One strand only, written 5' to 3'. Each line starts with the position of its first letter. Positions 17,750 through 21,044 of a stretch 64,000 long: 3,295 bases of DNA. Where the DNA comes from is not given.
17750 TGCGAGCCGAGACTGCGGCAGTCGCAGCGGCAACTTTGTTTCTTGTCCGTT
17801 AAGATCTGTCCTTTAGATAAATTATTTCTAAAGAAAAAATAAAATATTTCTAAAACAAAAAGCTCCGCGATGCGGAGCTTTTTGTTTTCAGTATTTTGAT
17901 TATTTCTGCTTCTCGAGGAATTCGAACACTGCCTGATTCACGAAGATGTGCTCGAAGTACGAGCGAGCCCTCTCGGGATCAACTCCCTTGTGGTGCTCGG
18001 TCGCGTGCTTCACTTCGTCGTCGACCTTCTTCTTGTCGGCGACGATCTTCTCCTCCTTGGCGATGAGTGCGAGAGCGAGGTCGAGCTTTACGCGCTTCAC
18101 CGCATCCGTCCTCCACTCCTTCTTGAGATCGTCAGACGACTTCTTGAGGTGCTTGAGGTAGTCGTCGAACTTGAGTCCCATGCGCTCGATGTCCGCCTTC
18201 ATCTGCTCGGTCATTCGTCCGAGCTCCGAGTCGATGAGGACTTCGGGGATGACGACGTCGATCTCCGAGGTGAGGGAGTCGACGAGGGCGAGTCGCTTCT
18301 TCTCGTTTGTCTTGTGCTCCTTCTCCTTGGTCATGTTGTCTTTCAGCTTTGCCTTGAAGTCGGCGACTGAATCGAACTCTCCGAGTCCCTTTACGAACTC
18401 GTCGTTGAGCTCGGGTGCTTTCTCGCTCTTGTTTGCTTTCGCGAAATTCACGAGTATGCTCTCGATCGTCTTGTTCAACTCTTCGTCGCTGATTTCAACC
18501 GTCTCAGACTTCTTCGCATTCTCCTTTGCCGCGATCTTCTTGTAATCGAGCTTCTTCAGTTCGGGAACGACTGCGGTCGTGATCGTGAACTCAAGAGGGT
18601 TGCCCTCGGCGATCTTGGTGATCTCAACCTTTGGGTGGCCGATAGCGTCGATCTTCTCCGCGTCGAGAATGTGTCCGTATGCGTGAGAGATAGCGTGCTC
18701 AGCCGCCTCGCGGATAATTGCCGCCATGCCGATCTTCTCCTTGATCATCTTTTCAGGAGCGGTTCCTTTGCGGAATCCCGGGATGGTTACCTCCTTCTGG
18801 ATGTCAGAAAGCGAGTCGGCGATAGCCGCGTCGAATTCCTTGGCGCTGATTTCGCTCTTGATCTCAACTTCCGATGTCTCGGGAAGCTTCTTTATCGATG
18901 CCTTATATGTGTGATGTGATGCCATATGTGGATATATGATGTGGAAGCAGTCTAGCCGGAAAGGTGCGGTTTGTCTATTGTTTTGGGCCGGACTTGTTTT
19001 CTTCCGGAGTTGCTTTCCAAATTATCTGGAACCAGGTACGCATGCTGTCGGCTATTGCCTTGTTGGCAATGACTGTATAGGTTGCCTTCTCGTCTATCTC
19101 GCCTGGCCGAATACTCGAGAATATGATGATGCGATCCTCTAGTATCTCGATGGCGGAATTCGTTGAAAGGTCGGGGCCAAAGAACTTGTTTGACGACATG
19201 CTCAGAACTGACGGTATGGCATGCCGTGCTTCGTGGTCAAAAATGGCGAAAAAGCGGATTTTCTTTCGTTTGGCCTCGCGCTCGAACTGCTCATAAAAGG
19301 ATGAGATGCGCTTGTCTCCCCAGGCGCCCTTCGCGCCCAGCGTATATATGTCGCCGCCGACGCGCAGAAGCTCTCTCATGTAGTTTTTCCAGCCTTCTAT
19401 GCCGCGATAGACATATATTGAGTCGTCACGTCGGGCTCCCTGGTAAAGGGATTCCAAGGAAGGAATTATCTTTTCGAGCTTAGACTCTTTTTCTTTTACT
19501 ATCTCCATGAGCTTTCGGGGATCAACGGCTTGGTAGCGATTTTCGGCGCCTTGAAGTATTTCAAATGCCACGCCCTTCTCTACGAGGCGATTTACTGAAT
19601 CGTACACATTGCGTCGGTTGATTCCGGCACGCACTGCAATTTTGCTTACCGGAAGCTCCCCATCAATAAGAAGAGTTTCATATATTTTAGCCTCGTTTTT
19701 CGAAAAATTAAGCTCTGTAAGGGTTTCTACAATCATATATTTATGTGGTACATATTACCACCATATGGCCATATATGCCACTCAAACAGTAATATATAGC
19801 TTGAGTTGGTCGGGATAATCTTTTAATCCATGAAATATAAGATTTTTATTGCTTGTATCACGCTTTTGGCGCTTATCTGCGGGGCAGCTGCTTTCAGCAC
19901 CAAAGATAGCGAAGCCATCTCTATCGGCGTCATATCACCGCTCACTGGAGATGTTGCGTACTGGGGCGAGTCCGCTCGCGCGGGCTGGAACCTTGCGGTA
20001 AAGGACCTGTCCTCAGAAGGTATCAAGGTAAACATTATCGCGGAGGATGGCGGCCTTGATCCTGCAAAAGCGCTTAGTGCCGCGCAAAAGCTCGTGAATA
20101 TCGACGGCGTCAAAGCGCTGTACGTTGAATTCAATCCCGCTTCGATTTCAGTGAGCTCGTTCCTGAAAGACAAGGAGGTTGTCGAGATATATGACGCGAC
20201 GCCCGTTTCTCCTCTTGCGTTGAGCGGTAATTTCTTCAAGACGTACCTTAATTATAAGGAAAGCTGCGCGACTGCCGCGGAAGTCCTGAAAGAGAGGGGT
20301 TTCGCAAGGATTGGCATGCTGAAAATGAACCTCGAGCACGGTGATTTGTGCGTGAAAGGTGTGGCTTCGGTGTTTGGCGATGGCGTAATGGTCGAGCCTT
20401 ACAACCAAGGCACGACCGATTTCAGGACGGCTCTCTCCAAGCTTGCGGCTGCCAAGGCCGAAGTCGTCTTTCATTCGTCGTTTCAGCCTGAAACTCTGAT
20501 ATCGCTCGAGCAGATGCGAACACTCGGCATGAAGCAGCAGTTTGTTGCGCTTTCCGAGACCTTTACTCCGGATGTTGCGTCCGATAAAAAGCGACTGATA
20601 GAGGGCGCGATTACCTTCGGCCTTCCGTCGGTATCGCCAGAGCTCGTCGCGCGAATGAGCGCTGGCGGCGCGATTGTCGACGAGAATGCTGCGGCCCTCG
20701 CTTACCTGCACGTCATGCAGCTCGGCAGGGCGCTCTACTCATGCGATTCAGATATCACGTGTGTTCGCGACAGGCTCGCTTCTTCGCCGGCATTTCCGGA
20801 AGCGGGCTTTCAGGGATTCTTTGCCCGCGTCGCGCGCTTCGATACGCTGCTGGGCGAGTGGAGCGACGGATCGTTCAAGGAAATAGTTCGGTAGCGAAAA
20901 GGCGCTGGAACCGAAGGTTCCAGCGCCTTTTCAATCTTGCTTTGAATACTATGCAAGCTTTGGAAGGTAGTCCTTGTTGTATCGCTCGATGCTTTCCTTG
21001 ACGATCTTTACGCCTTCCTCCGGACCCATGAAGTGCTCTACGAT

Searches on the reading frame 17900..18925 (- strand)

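Call 68: search_protein_families(library=pfam, proteins=[window:17900-18925:-], max_evalue=0.00001)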
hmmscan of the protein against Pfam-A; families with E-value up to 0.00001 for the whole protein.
window:17900-18925:- (341 aa): 2 families
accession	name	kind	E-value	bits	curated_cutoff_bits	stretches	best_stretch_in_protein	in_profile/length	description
PF05697.18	Trigger_N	-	2.8e-31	109.2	22.2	1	8-156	2-143/144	Bacterial trigger factor protein (TF)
PF05698.19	Trigger_C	-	1.5e-28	100.3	22.7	1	186-326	1-140/162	Bacterial trigger factor protein (TF) C-terminus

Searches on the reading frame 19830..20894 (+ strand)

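Call 67: search_protein_families(library=pfam, proteins=[window:19830-20894:+], max_evalue=0.00001)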
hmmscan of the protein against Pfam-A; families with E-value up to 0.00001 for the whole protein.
window:19830-20894:+ (354 aa): 2 families
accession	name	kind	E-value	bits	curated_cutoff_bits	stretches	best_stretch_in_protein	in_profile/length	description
PF13458.12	Peripla_BP_6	-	3.9e-32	112.7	31.7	1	30-320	2-312/343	Periplasmic binding protein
PF01094.35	ANF_receptor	-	3.4e-06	26.8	25.4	1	54-302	7-290/353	Receptor family ligand binding region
